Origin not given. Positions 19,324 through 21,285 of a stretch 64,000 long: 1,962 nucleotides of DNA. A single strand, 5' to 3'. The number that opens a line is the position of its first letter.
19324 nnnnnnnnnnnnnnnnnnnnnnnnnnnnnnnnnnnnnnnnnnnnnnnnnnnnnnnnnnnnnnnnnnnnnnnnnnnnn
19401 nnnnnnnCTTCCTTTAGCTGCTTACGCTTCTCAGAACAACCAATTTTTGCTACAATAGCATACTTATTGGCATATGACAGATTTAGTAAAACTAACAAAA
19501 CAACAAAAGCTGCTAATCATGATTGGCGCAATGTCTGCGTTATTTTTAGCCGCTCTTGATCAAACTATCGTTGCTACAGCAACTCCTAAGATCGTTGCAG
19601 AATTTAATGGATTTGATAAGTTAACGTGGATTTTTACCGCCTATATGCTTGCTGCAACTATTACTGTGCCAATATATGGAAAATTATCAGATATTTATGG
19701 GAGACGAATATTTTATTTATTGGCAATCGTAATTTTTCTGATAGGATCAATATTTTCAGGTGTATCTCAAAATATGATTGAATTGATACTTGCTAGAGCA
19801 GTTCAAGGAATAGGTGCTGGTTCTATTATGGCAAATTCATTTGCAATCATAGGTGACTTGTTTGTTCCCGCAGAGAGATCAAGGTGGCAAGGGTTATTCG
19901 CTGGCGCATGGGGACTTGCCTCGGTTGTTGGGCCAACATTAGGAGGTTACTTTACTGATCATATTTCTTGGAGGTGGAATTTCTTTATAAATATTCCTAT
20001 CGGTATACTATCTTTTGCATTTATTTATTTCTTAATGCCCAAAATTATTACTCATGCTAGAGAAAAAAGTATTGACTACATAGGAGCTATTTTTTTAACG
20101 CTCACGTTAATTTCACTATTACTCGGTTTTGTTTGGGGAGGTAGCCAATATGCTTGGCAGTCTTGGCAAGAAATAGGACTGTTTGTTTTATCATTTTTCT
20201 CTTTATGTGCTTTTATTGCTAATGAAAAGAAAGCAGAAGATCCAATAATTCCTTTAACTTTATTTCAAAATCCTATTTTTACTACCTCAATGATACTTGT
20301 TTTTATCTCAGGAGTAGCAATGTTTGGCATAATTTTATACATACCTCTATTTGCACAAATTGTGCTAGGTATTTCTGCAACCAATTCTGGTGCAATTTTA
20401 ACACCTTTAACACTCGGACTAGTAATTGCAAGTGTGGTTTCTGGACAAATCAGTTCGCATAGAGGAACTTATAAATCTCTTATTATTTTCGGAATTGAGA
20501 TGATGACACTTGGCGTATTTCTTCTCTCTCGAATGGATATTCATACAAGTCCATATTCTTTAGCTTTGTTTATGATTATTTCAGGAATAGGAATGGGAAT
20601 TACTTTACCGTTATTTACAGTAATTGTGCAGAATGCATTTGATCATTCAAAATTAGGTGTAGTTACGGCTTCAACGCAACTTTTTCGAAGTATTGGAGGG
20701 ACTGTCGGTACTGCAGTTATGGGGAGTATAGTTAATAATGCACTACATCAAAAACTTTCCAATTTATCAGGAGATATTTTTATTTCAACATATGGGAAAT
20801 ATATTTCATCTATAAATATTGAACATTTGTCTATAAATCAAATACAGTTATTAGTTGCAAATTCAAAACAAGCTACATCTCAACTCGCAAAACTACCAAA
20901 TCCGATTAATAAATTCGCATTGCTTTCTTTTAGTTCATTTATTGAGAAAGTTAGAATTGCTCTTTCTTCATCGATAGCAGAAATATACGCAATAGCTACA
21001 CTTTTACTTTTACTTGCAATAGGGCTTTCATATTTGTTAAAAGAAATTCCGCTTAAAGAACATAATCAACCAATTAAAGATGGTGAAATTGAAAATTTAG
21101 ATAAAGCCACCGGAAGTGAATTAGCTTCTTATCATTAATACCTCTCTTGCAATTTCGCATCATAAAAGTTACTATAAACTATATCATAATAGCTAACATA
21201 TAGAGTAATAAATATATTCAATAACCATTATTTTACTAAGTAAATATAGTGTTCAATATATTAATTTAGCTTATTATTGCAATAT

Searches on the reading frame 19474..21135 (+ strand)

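Call 60: search_protein_families(library=pfam, proteins=[window:19474-21135:+], max_evalue=0.001)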
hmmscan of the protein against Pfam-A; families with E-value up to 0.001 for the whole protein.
window:19474-21135:+ (554 aa): 3 families
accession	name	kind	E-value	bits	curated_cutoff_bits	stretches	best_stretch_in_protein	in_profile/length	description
PF07690.21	MFS_1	-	8.5e-54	183.2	33.4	1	21-413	3-347/347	Major Facilitator Superfamily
PF06609.19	TRI12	-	1.8e-13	50.2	23.2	1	33-429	63-474/599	Fungal trichothecene efflux pump (TRI12)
PF00083.30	Sugar_tr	-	1.7e-12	47.4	22.3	1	50-187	48-191/452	Sugar (and other) transporter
